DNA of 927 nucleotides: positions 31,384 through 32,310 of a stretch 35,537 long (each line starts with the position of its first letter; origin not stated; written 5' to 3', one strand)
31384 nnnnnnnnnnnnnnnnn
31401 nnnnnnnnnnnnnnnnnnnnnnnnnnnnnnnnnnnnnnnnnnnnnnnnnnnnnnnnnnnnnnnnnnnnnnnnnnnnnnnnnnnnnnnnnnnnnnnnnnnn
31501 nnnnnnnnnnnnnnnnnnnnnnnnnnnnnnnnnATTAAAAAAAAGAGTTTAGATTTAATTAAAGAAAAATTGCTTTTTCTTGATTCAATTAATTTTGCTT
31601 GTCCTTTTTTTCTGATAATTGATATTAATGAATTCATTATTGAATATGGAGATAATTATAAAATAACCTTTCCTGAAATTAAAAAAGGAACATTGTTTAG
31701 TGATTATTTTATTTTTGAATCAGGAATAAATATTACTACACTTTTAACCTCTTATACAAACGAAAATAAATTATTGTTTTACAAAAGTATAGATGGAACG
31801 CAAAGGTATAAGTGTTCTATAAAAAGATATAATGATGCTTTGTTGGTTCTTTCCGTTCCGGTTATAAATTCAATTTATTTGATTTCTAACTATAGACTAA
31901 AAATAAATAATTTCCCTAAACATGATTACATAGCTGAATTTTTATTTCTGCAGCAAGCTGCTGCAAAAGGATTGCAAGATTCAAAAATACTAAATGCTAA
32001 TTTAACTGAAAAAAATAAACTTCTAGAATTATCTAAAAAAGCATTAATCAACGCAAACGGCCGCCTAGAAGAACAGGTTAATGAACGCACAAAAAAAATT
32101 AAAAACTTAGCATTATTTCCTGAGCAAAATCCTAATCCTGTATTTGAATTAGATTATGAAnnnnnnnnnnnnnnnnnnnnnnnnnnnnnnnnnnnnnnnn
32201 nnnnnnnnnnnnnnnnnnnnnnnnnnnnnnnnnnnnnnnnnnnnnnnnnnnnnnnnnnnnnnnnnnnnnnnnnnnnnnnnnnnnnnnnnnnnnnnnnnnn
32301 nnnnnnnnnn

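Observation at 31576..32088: HNOBA (sGC dimerisation/PAS-like) domain embedded in a bacterial histidine kinase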

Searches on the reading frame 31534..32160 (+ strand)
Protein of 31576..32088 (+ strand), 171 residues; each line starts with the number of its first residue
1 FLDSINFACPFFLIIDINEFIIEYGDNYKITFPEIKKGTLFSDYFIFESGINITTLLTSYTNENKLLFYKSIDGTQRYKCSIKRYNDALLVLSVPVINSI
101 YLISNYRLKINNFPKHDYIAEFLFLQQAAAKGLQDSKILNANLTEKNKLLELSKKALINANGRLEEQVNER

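Call 4: search_protein_families(library=pfam, proteins=[window:31576-32088:+], max_evalue=10)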
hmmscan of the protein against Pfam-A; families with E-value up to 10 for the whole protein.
window:31576-32088:+ (171 aa): 1 family
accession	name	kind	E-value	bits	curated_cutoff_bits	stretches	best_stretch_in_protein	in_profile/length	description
PF07701.20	HNOBA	-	2.3e-05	24.4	23.4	1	86-159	126-195/216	Heme NO binding associated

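Call 6: search_protein_families(library=ncbifam, proteins=[window:31576-32088:+], max_evalue=1)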
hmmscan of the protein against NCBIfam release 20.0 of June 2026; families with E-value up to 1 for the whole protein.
window:31576-32088:+ (171 aa): 2 families
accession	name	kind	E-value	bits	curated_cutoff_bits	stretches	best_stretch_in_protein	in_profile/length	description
NF000033.1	vanT-L-mem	exception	0.027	13.8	675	1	56-155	183-277/329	serine racemase VanT-L membrane subunit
NF006699.0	PRK09245.1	subfamily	0.2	10.9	354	1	46-100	60-110/266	crotonase/enoyl-CoA hydratase family protein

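Call 12: search_solved_structures(query=A2, max_evalue=10, show_alignments=4)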
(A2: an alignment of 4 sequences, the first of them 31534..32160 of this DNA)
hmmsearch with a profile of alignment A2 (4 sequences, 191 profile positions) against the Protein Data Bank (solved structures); distinct sequences matched with E-value up to 10: 2.
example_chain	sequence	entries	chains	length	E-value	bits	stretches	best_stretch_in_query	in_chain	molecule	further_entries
8zkk_B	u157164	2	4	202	0.082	15.9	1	88-150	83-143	adaptor gp12 | adaptor of release VP1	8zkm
4b93_B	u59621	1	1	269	0.26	14.3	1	67-166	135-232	ANKYRIN REPEAT DOMAIN-CONTAINING PROTEIN 27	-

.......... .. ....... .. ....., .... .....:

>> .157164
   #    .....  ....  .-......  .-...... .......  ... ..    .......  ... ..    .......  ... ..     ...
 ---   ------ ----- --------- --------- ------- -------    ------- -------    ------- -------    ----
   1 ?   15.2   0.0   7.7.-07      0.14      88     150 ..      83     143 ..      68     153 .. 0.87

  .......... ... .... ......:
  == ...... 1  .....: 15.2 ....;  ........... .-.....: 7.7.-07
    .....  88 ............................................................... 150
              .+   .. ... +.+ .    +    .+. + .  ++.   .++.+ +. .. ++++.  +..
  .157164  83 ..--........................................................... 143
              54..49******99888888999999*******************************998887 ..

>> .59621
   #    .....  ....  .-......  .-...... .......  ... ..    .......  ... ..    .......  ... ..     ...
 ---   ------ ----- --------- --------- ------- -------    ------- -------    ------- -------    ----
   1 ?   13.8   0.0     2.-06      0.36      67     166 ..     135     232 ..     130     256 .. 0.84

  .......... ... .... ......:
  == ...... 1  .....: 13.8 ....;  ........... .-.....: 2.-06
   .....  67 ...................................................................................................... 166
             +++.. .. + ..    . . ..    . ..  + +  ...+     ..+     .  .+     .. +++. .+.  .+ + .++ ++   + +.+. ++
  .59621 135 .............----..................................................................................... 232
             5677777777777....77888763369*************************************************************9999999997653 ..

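Call 20: search_protein_representatives(alignment_id=A2)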
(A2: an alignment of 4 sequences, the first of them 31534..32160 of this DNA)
Query: 4 sequences, 191 profile positions. Proteins with E-value up to 0.001 (for the whole library): 343; up to 1e-10: 65; up to 1e-30: 23. The best 150 are listed.
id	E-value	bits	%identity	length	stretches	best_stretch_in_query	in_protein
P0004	3.8e-100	349.8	-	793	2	2-191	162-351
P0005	4.0e-63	229.0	-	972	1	1-191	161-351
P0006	5.2e-53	196.0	-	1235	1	3-172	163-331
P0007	1.7e-50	187.8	-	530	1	17-189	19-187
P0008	3.4e-49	183.6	-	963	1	6-190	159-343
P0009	2.4e-45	171.0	-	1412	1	2-172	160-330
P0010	2.9e-42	161.0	-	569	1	7-166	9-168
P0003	1.2e-41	159.0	-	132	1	80-171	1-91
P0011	7.1e-40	153.2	-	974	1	2-190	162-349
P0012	1.8e-39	151.8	-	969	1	11-191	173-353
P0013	5.3e-38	147.1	-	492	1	15-191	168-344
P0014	1.3e-37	145.8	-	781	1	2-170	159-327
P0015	1.7e-37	145.4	-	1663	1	6-169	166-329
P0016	2.9e-37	144.7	-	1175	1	3-169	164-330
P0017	3.7e-37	144.3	-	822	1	8-179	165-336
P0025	8.1e-31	123.6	-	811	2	2-171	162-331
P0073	3.9e-10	56.2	-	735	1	20-191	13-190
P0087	3.0e-09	53.3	-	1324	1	15-158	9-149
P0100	1.2e-08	51.3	-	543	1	19-190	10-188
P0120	1.0e-07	48.3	-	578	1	20-173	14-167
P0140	1.0e-06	45.0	-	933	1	21-176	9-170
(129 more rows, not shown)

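Call 25: search_protein_families(library=pfam, alignment_id=A3, max_evalue=0.001)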
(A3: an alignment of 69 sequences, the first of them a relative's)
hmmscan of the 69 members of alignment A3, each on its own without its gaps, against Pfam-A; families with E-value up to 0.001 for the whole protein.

A. member 1, P0004 (793 aa): 4 families
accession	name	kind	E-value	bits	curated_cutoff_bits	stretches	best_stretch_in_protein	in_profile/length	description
PF02518.31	HATPase_c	-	7.2e-20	71.9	26.4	1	686-791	2-110/111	Histidine kinase-, DNA gyrase B-, and HSP90-like ATPase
PF01590.32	GAF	-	3.6e-12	47.4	22.4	1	29-158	4-132/133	GAF domain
PF14501.12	HATPase_c_5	-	1.9e-08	34.5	22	1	687-785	3-98/102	GHKL domain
PF00512.31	HisKA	-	0.00013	22.3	26.9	1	485-509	3-27/66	His Kinase A (phospho-acceptor) domain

B. families by the number of members that match (of 69 scanned): 25 families
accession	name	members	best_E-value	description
PF02518.31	HATPase_c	49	4.1e-28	Histidine kinase-, DNA gyrase B-, and HSP90-like ATPase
PF07701.20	HNOBA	42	1.7e-31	Heme NO binding associated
PF00512.31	HisKA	40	7.2e-25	His Kinase A (phospho-acceptor) domain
PF14501.12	HATPase_c_5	38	2.2e-12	GHKL domain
PF01590.32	GAF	25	1.7e-35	GAF domain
PF08448.16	PAS_4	23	1e-31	PAS fold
PF13185.12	GAF_2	22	5.6e-23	GAF domain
PF13426.13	PAS_9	18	3.9e-46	PAS domain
PF13188.13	PAS_8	15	1.1e-15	PAS domain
PF00989.32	PAS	14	1.3e-29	PAS fold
PF08447.18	PAS_3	10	1.9e-34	PAS fold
PF13492.12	GAF_3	6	2.5e-10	GAF domain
PF07568.18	HisKA_2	5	3.6e-23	Histidine kinase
PF07536.20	HWE_HK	4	2.3e-07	HWE histidine kinase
PF00072.30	Response_reg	3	1.1e-27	Response regulator receiver domain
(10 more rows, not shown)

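Call 26: search_protein_families(library=pfam, alignment_id=A4, max_evalue=0.001)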
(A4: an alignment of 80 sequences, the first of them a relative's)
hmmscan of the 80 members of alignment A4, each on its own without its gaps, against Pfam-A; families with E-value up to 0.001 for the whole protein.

A. member 1, P0073 (735 aa): 4 families
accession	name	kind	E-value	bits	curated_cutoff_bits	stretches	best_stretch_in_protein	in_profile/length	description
PF00072.30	Response_reg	-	2e-36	125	30.2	2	610-711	1-100/111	Response regulator receiver domain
PF02518.31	HATPase_c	-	1.2e-31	109.8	26.4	1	349-460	2-110/111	Histidine kinase-, DNA gyrase B-, and HSP90-like ATPase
PF07701.20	HNOBA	-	2.7e-24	86.3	23.4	2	83-170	112-195/216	Heme NO binding associated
PF00512.31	HisKA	-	1.3e-18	67.2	26.9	1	234-302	1-66/66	His Kinase A (phospho-acceptor) domain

B. families by the number of members that match (of 80 scanned): 30 families (the first 25 are shown)
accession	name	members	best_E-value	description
PF07701.20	HNOBA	75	7.7e-36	Heme NO binding associated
PF02518.31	HATPase_c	53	1.2e-31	Histidine kinase-, DNA gyrase B-, and HSP90-like ATPase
PF00512.31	HisKA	50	3.1e-25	His Kinase A (phospho-acceptor) domain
PF00072.30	Response_reg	18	3.3e-52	Response regulator receiver domain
PF13426.13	PAS_9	15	6.2e-29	PAS domain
PF00989.32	PAS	14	8.6e-32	PAS fold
PF14501.12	HATPase_c_5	14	1.4e-08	GHKL domain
PF08448.16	PAS_4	13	1.5e-23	PAS fold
PF08447.18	PAS_3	12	2.1e-30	PAS fold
PF13188.13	PAS_8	12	3.2e-18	PAS domain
PF13185.12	GAF_2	6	1.2e-18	GAF domain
PF12860.13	PAS_7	5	4e-10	PAS fold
PF00990.26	GGDEF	4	8e-50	Diguanylate cyclase, GGDEF domain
PF07228.17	SpoIIE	4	9.8e-32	Stage II sporulation protein E (SpoIIE)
PF01590.32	GAF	4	9e-20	GAF domain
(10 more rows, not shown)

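Call 29: search_solved_structures(query=A5, max_evalue=0.01, show_alignments=3)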
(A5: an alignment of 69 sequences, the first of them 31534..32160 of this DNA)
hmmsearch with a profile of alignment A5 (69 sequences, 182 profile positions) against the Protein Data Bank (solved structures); distinct sequences matched with E-value up to 0.01: 8.
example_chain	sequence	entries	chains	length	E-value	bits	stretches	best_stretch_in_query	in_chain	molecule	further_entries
2p04_A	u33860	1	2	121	7.5e-25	90.4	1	6-118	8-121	signal transduction histidine kinase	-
2p08_A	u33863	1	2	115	1e-24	90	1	8-118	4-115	signal transduction histidine kinase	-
6jt0_B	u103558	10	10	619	1.2e-20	76.8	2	82-166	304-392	Guanylate cyclase soluble subunit beta-1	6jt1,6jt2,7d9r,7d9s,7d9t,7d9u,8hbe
9oxn_B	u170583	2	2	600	1.1e-17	67.1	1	9-166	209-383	Guanylate cyclase soluble subunit beta-1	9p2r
6pas_B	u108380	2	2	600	1.1e-17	67.1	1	9-166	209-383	Soluble guanylyl cyclase beta-1 subunit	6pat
6jt0_A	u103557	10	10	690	3.8e-15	58.8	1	10-162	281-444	Guanylate cyclase soluble subunit alpha-1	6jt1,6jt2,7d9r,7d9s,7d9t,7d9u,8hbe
6pas_A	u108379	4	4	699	1.5e-14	56.8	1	10-171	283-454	Soluble guanylyl cyclase alpha-1 subunit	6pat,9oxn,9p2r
4gj4_A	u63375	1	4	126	1.6e-10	43.8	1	10-119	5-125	Soluble guanylyl cyclase alpha-1 subunit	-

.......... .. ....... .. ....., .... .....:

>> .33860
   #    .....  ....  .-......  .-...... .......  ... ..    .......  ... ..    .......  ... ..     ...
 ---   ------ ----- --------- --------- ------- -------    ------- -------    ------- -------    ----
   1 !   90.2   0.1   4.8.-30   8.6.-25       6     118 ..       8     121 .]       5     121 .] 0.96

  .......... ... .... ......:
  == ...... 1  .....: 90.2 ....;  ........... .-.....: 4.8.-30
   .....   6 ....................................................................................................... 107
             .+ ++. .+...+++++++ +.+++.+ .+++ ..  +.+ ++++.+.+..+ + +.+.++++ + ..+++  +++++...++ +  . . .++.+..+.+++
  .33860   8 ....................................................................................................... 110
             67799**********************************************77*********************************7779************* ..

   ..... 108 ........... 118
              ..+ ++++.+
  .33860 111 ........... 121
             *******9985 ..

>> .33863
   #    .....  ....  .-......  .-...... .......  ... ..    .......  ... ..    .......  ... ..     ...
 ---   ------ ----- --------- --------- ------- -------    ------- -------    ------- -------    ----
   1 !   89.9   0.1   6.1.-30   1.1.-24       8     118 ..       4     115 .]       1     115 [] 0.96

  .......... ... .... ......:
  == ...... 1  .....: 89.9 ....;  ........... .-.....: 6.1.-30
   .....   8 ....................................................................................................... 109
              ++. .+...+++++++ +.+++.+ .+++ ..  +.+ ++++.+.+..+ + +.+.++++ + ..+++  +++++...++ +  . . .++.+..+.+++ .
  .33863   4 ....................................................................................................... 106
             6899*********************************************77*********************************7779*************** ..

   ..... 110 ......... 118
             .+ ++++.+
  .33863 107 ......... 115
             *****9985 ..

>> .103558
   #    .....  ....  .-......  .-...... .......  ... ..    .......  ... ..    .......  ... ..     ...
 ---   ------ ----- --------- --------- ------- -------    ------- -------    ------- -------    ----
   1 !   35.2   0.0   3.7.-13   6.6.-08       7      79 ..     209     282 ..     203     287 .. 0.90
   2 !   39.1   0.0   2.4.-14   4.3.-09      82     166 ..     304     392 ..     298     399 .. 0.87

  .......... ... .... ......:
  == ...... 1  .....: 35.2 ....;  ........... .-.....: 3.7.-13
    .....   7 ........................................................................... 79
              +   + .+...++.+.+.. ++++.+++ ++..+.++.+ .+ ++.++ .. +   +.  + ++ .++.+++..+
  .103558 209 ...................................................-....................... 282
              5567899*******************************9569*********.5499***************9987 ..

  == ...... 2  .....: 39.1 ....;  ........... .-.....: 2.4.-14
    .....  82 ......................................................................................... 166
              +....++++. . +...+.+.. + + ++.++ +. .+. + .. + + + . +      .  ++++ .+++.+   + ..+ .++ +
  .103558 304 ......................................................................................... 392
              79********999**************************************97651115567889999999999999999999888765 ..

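Call 37: find_related_loci(query=A2, collection=genome_contigs, flank=6000)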
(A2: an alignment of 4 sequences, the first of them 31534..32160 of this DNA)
Query A2 (209 aa) in genome_contigs; peptide patterns used: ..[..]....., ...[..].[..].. (x = any residue, [..] = any of these).
156 stretches matched a pattern; 59 encode a relative of the query (tblastn E <= 1e-3); 59 distinct loci.
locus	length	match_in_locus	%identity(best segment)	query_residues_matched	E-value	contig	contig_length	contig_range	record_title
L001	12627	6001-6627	88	1-209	9e-120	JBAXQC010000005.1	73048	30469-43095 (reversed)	MAG: Bacteroidota bacterium isolate ELA547 MAG547_5, whole genome shotgun sequence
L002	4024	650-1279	63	1-209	4e-84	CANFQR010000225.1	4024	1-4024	MAG: Bacteroidetes bacterium isolate Jr-14may18-55 genome assembly, contig: Jr-14may18-C35791, whole genome shotgun sequ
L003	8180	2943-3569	66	2-209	4e-84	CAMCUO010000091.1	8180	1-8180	MAG: Chitinophaga pinensis isolate TrH-25oct19-117 genome assembly, contig: TrH-25oct19-C18302, whole genome shotgun seq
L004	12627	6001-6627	63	1-208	9e-78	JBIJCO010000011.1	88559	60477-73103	MAG: Bacteroidia bacterium isolate ME2006-08-18D6_3300036398_group2_bin101 Rohwer_bin411_scaffold_98_c1, whole genome sh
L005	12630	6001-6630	60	1-209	2e-75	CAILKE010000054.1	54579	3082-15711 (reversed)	MAG: uncultured Bacteroidetes bacterium isolate Ja1_bin-1594 genome assembly, contig: bin-1594:54/79, whole genome shotg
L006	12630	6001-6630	59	1-209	8e-75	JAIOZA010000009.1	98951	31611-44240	MAG: Bacteroidia bacterium isolate Tobar12m-G7 Tobar12m-C176, whole genome shotgun sequence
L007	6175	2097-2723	58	2-209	4e-72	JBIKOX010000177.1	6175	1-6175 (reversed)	MAG: Bacteroidia bacterium isolate ME2015-02-15_3300042450_group6_bin92 Rohwer_bin424_scaffold_9893_c1, whole genome sho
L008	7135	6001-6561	62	2-187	1e-69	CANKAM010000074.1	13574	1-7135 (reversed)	MAG: Bacteroidetes bacterium isolate RH-26jul17-244 genome assembly, contig: RH-26jul17-C11807, whole genome shotgun seq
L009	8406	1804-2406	55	11-209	4e-67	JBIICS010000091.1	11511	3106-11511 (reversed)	MAG: Bacteroidia bacterium isolate ME2000-08-01pf_3300043466_group1_bin181 Rohwer_bin428_scaffold_5078_c1, whole genome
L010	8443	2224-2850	53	1-208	2e-64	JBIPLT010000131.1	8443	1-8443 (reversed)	MAG: Flavobacteriales bacterium isolate ME2013-11-14_3300034064_group4_bin53 Rohwer_bin1009_scaffold_4495_c1, whole geno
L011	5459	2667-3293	53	1-208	1e-63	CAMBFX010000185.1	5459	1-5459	MAG: Chryseobacterium gleum isolate TH-08apr19-135 genome assembly, contig: TH-08apr19-C38175, whole genome shotgun sequ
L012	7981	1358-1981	50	2-208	4e-63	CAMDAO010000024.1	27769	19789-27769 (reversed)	MAG: Chryseobacterium gleum isolate MH-09jul19-160 genome assembly, contig: MH-09jul19-C3600, whole genome shotgun seque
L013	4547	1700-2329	48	1-209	1e-62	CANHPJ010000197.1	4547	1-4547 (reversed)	MAG: Bacteroidetes bacterium isolate RE-23may17-205 genome assembly, contig: RE-23may17-C139866, whole genome shotgun se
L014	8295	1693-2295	49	8-207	4e-62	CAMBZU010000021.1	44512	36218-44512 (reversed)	MAG: Chitinophaga pinensis isolate MiH-14oct19-135 genome assembly, contig: MiH-14oct19-C1368, whole genome shotgun sequ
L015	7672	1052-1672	45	1-206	5e-61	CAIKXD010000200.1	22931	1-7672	MAG: uncultured Bacteroidetes bacterium isolate Loclat_bin-03925 genome assembly, contig: bin-03925:200/390, whole genom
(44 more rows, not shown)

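Call 39: predict_structure(alignment_id=A5)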
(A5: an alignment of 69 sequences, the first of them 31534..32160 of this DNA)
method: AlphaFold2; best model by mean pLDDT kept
length: 209 residues; sequences in the alignment: 69
mean_pLDDT: 93.2   pTM: 0.72
mean pLDDT of the five models: 93.2, 93.1, 93.1, 92.8, 92.0
residues with pLDDT >= 90: 172; 70-90: 29; 50-70: 8; < 50: 0
segments of 3 or more residues with pLDDT < 50: none
pLDDT, mean of each block of 10 residues (from residue 1): 96 98 97 98 98 98 93 83 98 95 96 95 93 84 94 98 98 98 96 84 65
secondary structure, 60 per line:
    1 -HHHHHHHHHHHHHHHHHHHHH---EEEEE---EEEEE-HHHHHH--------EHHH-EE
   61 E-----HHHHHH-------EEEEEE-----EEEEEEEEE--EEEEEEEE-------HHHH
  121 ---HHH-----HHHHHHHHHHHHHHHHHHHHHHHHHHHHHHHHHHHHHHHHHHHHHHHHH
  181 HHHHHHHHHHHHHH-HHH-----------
elements in order: H2-22 E26-30 E34-38 H40-45 E59-61 H67-72 E80-85 E91-99 E102-109 H117-120 H132-194

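Call 42: fold_search(model_id=the predicted structure, library=pdb)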
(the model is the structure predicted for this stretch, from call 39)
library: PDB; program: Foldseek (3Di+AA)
matches with E <= 10: 970; with E <= 0.001: 21
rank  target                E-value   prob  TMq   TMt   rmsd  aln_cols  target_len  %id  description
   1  6jt2_A                5.1e-06  1.00  0.40  0.19   5.8       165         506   19  Structure of human soluble guanylate cyclase in the NO activated state (released 2019-09-04)
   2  8hbf_B                7.8e-06  1.00  0.51  0.20  13.0       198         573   19  Structure of human soluble guanylate cyclase in the NO+Rio state at 3.1 angstrom (released 2023-04-19)
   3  2p08_B                8.3e-06  1.00  0.42  0.76   2.1       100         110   19  Structure of the N-terminally truncated PAS domain of signal transduction histidine kinase from Nostoc punctiforme PCC (released 2007-11-13)
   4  9p2r_B                1.1e-05  1.00  0.46  0.19   7.9       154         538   19  Extended, CYR715-bound state of Manduca sexta soluble guanylate cyclase mutant beta C122S (released 2025-11-12)
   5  7d9r_A                1.4e-05  1.00  0.43  0.21   5.8       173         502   20  Structure of huamn soluble guanylate cyclase in the riociguat and NO-bound state (released 2021-08-11)
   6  8hbf_A                1.5e-05  1.00  0.40  0.18   6.1       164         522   20  Structure of human soluble guanylate cyclase in the NO+Rio state at 3.1 angstrom (released 2023-04-19)
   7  8hbh_A                1.9e-05  1.00  0.40  0.19   6.2       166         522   20  Structure of human soluble guanylate cyclase in the NO-activated state at 3.1 angstrom (released 2023-04-19)
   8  2p04_A                2.1e-05  1.00  0.41  0.76   2.1        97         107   20  2.1 Ang structure of the dimerized PAS domain of signal transduction histidine kinase from Nostoc punctiforme PCC 7310 (released 2007-11-13)
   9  6jt2_B                2.2e-05  1.00  0.50  0.20   7.1       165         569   20  Structure of human soluble guanylate cyclase in the NO activated state (released 2019-09-04)
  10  7d9t_B                2.5e-05  1.00  0.50  0.20  15.8       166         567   19  Structure of human soluble guanylate cyclase in the cinciguat-bound inactive state (released 2021-08-11)
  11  8hbh_B                2.5e-05  1.00  0.50  0.19  13.0       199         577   18  Structure of human soluble guanylate cyclase in the NO-activated state at 3.1 angstrom (released 2023-04-19)
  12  8hbe_B                3.1e-05  1.00  0.49  0.19  13.8       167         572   18  Structure of human soluble guanylate cyclase in the inactive state at 3.1 angstrom (released 2023-04-19)
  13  6jt0_B                6.4e-05  1.00  0.51  0.20  15.9       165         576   20  Structure of human soluble guanylate cyclase in the unliganded state (released 2019-08-28)
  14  9oxn_B                7.7e-05  1.00  0.49  0.19  15.6       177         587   18  Compact, ligand-free state of Manduca sexta soluble guanylate cyclase mutant beta C122S (released 2025-11-12)
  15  2p04_B                1.2e-04  1.00  0.40  0.76   2.0        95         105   19  2.1 Ang structure of the dimerized PAS domain of signal transduction histidine kinase from Nostoc punctiforme PCC 7310 (released 2007-11-13)
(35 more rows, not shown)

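Call 57: find_encoding_contigs(protein=P0073, flank=4000, max_places=3)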
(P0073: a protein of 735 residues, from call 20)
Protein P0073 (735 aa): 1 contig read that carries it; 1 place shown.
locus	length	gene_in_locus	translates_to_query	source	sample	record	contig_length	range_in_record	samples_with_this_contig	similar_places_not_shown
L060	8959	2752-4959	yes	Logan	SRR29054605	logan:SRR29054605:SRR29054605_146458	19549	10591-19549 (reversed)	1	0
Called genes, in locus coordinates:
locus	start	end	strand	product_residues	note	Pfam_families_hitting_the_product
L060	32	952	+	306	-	PF00126:HTH_1, PF03466:LysR_substrate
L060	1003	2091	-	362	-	PF00072:Response_reg, PF00211:Guanylate_cyc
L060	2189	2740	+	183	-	PF07700:HNOB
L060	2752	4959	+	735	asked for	PF07701:HNOBA, PF00512:HisKA, PF02518:HATPase_c, PF00072:Response_reg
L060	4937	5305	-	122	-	PF00072:Response_reg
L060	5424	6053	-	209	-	PF08123:DOT1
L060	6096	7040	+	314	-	PF05231:MASE1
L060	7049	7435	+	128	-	-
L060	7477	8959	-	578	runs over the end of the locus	PF01368:DHH, PF02272:DHHA1, PF17768:RecJ_OB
